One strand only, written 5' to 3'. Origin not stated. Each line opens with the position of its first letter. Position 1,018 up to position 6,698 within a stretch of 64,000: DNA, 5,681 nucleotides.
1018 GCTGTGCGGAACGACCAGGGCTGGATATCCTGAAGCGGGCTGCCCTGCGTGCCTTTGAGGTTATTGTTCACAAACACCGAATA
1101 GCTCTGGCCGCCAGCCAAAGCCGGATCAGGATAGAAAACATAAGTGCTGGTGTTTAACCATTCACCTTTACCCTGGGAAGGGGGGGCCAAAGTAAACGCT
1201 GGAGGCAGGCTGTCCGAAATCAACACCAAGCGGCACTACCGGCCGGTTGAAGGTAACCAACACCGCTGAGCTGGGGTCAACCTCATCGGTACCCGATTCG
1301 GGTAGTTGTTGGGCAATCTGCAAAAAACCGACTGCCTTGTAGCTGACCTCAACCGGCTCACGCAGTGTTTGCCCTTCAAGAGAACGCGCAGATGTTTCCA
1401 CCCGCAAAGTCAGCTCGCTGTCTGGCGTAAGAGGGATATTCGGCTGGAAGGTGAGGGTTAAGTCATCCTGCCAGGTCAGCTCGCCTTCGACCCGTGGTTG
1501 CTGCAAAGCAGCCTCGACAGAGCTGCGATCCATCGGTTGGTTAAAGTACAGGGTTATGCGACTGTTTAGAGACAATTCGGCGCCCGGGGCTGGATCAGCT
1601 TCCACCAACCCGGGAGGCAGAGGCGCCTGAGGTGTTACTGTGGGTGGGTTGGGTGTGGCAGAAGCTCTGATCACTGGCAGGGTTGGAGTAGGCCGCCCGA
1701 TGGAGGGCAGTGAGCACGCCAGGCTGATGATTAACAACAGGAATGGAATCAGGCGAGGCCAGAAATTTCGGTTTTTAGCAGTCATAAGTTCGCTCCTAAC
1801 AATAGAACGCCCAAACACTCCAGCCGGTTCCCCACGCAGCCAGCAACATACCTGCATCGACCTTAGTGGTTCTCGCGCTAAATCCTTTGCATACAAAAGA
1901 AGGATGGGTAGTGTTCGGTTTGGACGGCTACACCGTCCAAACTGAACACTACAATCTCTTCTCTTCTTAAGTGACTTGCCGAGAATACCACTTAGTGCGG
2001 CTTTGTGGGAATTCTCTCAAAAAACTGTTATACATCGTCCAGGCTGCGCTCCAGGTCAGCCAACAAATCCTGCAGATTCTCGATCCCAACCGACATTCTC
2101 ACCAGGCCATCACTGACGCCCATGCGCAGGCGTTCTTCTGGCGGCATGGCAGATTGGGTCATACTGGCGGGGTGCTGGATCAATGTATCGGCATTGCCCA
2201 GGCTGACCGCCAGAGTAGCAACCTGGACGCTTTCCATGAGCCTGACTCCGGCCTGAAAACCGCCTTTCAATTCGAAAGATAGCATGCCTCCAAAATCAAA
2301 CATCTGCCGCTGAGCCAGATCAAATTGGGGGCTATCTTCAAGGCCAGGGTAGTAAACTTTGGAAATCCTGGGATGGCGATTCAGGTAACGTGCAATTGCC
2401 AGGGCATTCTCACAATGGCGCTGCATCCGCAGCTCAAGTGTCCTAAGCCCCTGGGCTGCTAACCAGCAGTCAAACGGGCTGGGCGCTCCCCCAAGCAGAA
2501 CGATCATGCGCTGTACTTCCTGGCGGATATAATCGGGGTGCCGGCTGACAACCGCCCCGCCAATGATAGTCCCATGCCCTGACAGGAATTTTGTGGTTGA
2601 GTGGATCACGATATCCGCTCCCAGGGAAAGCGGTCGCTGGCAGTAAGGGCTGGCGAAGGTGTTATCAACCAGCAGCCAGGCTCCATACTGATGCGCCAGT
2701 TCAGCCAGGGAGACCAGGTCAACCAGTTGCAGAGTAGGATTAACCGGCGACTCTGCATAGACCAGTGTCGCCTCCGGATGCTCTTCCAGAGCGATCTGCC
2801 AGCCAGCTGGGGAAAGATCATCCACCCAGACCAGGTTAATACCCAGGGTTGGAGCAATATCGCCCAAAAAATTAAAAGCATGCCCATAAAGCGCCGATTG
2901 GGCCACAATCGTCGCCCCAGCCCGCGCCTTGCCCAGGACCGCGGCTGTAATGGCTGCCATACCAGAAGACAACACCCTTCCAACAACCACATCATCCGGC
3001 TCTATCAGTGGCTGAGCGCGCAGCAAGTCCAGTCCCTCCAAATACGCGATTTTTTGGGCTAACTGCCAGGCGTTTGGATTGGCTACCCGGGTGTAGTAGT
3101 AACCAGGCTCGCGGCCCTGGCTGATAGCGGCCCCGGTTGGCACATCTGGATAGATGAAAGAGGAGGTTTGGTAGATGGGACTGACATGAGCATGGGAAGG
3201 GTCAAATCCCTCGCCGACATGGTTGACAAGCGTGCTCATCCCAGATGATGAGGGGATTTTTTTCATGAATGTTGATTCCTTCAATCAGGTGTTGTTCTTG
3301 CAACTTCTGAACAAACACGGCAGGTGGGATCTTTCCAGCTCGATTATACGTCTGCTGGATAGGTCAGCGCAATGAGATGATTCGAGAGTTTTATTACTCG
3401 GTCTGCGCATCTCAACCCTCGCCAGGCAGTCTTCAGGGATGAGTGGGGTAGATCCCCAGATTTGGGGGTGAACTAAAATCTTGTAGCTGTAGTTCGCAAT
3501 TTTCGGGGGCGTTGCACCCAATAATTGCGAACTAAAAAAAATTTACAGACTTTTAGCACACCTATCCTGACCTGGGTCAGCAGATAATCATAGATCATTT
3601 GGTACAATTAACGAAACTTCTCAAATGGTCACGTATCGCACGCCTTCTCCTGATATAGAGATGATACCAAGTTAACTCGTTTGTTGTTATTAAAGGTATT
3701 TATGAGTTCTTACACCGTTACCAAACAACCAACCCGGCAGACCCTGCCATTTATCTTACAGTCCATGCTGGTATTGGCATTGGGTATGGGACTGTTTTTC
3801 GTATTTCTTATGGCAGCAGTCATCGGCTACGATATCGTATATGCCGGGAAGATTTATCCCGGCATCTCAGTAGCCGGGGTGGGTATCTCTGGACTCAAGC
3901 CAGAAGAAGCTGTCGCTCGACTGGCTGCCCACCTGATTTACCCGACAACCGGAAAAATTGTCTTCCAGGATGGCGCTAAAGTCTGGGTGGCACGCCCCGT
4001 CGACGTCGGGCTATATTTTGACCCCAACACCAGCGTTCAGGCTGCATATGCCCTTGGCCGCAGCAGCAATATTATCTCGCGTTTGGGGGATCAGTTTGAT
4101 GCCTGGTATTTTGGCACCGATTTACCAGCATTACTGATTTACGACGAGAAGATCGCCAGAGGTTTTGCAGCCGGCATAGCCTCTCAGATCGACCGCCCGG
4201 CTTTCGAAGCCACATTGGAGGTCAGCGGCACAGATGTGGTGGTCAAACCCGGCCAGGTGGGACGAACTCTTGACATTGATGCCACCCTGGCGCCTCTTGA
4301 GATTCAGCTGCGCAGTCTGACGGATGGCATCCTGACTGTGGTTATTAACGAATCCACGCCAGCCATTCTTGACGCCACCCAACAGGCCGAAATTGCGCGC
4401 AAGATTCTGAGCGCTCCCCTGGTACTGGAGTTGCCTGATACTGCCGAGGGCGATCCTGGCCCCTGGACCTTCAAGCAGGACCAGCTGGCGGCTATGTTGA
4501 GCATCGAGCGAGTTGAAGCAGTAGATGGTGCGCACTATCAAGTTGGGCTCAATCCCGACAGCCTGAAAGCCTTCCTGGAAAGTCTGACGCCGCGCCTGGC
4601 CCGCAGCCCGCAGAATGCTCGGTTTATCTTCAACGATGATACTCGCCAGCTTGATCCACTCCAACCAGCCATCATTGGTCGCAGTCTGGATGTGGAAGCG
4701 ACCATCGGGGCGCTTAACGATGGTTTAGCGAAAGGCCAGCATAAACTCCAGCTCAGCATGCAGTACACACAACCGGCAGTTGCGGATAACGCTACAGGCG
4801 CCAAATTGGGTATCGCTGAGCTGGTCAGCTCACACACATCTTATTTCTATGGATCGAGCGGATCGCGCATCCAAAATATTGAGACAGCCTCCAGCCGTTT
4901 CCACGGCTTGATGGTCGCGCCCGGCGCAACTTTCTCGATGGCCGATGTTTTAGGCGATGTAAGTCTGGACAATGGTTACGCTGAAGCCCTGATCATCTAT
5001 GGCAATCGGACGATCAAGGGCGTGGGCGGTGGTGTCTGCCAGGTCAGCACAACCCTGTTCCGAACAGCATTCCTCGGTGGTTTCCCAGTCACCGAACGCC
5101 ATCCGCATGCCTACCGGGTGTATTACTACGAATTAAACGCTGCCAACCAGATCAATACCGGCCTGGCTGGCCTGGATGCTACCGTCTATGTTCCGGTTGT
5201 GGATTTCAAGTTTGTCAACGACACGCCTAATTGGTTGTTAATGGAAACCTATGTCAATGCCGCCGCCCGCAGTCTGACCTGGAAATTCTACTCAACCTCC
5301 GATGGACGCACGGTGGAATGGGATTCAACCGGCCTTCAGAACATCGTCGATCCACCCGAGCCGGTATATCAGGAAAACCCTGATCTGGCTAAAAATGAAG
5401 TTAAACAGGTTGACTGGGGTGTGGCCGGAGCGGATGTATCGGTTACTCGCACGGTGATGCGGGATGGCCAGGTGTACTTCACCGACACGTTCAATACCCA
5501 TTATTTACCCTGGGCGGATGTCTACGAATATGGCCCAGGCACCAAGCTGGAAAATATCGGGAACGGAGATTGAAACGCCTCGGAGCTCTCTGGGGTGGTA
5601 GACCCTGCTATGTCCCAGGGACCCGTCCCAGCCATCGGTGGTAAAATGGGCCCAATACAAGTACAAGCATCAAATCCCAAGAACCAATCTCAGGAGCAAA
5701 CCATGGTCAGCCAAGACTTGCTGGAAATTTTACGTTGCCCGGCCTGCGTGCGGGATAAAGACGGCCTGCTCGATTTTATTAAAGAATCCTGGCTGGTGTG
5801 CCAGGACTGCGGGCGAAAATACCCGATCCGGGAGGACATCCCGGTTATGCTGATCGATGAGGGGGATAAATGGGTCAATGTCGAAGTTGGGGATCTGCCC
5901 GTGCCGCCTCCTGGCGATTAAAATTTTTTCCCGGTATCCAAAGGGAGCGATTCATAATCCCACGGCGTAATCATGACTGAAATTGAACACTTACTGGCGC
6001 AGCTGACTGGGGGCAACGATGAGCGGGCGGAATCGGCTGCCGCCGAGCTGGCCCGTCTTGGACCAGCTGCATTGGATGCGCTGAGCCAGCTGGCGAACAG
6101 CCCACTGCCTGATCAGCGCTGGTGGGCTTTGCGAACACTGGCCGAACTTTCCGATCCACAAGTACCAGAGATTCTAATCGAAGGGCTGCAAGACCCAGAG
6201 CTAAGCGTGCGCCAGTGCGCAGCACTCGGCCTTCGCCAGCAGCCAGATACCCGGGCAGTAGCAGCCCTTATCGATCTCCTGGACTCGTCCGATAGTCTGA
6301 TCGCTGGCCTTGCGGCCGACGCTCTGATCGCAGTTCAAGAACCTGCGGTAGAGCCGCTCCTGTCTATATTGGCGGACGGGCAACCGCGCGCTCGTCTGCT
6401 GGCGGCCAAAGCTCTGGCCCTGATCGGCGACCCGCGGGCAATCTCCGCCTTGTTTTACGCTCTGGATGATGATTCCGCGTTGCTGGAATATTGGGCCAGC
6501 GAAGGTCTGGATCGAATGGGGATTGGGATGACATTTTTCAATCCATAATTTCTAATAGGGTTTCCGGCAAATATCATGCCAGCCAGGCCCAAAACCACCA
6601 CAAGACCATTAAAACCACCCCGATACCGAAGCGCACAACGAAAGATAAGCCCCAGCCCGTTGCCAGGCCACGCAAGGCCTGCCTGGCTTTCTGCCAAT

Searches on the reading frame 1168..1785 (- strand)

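Call 21: search_protein_families(library=pfam, proteins=[window:1168-1785:-])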
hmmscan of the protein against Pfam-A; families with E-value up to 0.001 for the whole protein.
window:1168-1785:- (205 aa): 2 families
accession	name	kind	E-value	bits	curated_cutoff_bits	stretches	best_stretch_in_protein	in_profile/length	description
PF13205.12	Big_5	-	1.5e-13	51.8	23.6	1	57-149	4-103/105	Bacterial Ig-like domain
PF04234.18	CopC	-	0.00057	21.3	23.3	0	60-110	4-53/92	CopC domain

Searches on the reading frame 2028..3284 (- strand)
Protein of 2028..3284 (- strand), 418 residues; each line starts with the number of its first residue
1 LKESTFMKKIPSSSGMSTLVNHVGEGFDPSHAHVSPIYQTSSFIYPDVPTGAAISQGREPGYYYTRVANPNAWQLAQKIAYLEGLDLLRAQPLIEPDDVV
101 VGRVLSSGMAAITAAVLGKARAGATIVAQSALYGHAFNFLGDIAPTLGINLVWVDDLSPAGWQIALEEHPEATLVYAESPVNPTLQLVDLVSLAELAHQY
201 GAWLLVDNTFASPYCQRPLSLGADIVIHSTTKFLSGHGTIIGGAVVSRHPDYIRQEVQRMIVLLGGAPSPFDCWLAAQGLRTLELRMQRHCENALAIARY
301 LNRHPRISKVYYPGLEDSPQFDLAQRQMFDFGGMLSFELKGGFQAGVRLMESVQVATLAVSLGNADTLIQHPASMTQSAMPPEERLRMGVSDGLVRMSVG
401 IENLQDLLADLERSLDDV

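Call 21: search_protein_families(library=pfam, proteins=[window:2028-3284:-])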
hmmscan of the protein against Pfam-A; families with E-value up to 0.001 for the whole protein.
window:2028-3284:- (418 aa): 1 family
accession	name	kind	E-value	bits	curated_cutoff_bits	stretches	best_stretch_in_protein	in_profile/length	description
PF01053.26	Cys_Met_Meta_PP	-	1.3e-120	402.9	27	1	18-415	2-380/381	Cys/Met metabolism PLP-dependent enzyme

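Call 63: find_homologous_proteins(query=window:2028-3284:-, max_evalue=1e-120)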
Query window:2028-3284:- (418 aa): 1372 proteins with E <= 1e-120 among 8000 candidates; the best 120 are listed.
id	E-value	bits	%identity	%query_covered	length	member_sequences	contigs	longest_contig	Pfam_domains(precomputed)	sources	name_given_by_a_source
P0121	6.5e-274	926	100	99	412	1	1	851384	PF01053.27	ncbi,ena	-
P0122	1.2e-241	820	87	99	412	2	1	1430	PF01053.27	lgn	-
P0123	4.2e-232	788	85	98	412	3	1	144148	PF00155.28,PF01053.27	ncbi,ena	-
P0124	1.3e-229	780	83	98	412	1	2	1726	PF01053.27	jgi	-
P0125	1.9e-221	753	79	98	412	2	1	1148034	PF01053.27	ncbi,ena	-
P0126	3.6e-180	617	66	99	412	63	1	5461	PF00155.28,PF01053.27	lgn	-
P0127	5.6e-179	613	66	99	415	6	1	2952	PF01053.27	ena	-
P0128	4.2e-178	611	65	98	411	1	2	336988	PF00155.28,PF01053.27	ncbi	-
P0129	4.6e-178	610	64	99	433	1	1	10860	PF01053.27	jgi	-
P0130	2.4e-177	608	65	98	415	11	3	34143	PF01053.27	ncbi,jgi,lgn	-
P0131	3.4e-177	608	64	99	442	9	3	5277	PF00155.28,PF00266.26,PF01053.27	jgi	jgi:methionine-gamma-lyase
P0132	9.2e-177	606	64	97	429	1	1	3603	PF01053.27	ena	-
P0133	1.1e-176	606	65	98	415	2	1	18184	PF01053.27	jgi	jgi:methionine-gamma-lyase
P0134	1.2e-176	606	64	98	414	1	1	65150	PF00155.28,PF01053.27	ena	-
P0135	1.5e-176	605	66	99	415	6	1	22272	PF01053.27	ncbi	-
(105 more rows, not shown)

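Call 64: find_encoding_contigs(protein=P0121, flank=10000, max_places=3)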
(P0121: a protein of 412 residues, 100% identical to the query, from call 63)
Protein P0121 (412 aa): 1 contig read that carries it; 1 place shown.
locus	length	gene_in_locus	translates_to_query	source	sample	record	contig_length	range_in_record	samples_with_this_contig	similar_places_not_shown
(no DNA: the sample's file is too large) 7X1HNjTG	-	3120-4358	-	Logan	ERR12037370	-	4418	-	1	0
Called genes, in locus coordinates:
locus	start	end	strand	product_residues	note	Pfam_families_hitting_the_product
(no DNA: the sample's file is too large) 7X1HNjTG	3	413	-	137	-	?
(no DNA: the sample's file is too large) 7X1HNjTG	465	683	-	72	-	PF03966:Trm112p (weak)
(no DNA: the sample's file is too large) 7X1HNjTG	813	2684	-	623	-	PF12229:PG_binding_4, PF04294:VanW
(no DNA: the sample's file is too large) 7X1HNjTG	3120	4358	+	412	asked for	PF01053:Cys_Met_Meta_PP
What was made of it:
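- A short-read contig of the same organism (100% identical PLP enzyme) ends 60 nt past the stop codon, about 28 nt inside copy B. This is expected where an assembly breaks at a repeat (call 64).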

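Call 65: find_encoding_contigs(protein=P0123, flank=10000, max_places=3)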
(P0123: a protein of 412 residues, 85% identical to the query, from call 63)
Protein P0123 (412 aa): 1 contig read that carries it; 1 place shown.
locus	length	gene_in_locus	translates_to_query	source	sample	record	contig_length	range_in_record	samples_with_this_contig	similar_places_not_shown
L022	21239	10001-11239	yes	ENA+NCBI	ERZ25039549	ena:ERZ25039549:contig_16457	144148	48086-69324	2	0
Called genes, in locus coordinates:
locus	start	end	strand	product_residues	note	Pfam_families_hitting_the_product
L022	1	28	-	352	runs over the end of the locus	PF05343:Peptidase_M42, PF01546:Peptidase_M20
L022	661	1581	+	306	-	PF02585:PIG-L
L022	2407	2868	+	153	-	PF03449:GreA_GreB_N, PF01272:GreA_GreB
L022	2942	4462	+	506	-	PF01336:tRNA_anti-codon, PF00152:tRNA-synt_2, PF01409:tRNA-synt_2d (faint)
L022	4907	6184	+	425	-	PF02403:Seryl_tRNA_N, PF00587:tRNA-synt_2b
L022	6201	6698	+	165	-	PF04306:DUF456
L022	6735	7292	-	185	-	PF13646:HEAT_2, PF03130:HEAT_PBS (faint), PF02985:HEAT (faint), PF13646:HEAT_2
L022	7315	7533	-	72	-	PF03966:Trm112p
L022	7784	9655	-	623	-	PF12229:PG_binding_4, PF04294:VanW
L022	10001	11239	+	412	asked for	PF01053:Cys_Met_Meta_PP, PF00155:Aminotran_1_2 (weak)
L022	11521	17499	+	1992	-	PF13205:Big_5, PF13205:Big_5, PF11974:bMG3, PF01835:MG2, PF07703:A2M_BRD, PF00207:A2M, PF07678:TED_complement (weak), PF17973:bMG10, +1 more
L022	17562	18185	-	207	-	PF04199:Cyclase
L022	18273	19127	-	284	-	PF02585:PIG-L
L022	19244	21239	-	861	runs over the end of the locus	PF02463:SMC_N, PF13175:AAA_15 (weak), PF13476:AAA_23, PF13514:AAA_27 (weak), PF13555:AAA_29 (weak), PF04423:Rad50_zn_hook, PF13166:AAA_13 (weak), PF13558:SbcC_Walker_B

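Call 71: list_cluster_members(proteins=[P0121, P0123, P0125, P0002])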
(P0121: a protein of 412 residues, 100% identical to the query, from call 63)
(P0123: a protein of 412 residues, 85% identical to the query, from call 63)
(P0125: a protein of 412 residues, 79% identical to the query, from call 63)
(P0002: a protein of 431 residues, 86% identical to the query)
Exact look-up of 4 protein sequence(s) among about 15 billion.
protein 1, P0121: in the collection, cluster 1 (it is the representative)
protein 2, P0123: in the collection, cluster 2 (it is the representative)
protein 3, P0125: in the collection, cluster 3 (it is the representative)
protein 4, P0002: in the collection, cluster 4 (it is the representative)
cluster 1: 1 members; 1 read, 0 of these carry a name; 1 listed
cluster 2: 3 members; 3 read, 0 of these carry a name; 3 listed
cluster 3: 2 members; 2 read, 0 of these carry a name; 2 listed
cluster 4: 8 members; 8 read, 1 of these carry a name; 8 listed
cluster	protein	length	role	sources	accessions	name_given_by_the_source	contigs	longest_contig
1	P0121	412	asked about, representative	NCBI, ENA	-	-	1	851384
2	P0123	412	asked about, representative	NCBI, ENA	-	-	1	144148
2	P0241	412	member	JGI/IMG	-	-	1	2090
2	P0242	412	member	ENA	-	-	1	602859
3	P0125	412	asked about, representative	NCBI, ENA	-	-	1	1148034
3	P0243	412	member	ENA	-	-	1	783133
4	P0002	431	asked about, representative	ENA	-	-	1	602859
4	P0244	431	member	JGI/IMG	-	adenylosuccinate synthase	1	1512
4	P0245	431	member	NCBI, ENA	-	-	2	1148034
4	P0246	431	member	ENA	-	-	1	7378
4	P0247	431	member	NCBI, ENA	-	-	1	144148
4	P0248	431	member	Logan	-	-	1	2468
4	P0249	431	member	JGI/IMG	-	-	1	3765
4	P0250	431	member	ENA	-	-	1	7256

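Call 72: find_encoding_contigs(protein=P0122, flank=10000, max_places=4)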
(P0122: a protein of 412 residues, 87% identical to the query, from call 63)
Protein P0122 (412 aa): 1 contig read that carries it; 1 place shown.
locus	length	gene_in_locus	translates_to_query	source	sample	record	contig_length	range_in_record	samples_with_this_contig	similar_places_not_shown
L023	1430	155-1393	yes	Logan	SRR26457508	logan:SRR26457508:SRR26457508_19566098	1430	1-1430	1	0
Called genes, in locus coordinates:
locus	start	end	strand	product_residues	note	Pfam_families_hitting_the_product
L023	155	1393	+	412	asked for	PF01053:Cys_Met_Meta_PP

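Call 73: find_encoding_contigs(protein=P0124, flank=10000, max_places=4)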
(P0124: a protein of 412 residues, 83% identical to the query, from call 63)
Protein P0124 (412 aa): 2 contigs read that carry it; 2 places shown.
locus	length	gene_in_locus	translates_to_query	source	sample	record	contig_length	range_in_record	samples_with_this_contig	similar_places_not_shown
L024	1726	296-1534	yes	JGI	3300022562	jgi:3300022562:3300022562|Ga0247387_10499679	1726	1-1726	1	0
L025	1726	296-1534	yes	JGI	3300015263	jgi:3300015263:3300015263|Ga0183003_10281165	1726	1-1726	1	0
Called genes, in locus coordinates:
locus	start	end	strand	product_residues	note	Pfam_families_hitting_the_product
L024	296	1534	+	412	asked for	PF01053:Cys_Met_Meta_PP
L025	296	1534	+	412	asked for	PF01053:Cys_Met_Meta_PP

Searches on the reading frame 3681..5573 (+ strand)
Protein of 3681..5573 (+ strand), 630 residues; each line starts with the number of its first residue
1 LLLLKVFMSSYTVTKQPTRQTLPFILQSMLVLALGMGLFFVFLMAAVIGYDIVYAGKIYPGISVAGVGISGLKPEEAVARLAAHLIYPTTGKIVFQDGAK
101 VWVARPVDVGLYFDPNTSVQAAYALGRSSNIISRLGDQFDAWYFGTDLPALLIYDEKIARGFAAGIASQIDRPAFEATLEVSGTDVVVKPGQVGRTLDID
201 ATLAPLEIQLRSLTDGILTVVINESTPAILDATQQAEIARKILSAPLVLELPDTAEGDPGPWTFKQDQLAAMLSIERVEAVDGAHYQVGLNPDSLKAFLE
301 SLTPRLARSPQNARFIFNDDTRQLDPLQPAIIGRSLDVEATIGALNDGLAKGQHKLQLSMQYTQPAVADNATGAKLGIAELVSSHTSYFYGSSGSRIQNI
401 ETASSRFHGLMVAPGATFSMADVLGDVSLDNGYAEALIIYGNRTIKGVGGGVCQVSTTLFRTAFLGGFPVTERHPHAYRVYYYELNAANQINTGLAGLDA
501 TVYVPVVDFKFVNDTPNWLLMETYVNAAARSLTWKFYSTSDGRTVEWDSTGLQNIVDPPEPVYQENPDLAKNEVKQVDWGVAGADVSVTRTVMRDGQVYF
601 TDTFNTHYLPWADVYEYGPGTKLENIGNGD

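Call 49: search_protein_families(library=pfam, max_evalue=0.00001, proteins=[window:3681-5573:+])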
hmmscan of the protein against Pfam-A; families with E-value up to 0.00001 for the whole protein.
window:3681-5573:+ (630 aa): 2 families
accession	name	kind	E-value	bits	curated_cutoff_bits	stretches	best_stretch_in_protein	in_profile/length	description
PF04294.18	VanW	-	1.7e-36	125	27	1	396-533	2-126/130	VanW like protein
PF12229.13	PG_binding_4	-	2.8e-26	92.4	22.1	2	102-209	1-107/117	Putative peptidoglycan binding domain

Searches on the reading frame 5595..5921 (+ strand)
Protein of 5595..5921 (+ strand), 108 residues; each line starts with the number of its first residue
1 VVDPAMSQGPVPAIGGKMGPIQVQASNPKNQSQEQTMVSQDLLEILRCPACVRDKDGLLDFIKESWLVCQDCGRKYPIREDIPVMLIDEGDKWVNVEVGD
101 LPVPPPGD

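Call 51: search_protein_families(library=pfam, max_evalue=0.00001, proteins=[window:5595-5921:+])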
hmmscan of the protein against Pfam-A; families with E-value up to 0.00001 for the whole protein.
window:5595-5921:+ (108 aa): 1 family
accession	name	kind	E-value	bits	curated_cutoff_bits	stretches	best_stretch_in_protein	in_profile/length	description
PF03966.22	Trm112p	-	2.6e-07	30.9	22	1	41-80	3-39/40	Trm112p-like protein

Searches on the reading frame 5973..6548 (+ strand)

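Call 49: search_protein_families(library=pfam, max_evalue=0.00001, proteins=[window:5973-6548:+])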
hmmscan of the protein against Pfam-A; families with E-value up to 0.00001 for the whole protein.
window:5973-6548:+ (191 aa): 3 families
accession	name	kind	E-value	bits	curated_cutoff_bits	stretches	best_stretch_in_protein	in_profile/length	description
PF13646.12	HEAT_2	-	6.8e-33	113.2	27.7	4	35-118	2-87/88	HEAT repeats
PF03130.22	HEAT_PBS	-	2.1e-10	40.5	20.9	0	49-74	2-27/27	PBS lyase HEAT-like repeat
PF02985.28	HEAT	-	1.5e-07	31.4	23.5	0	67-88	4-25/31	HEAT repeat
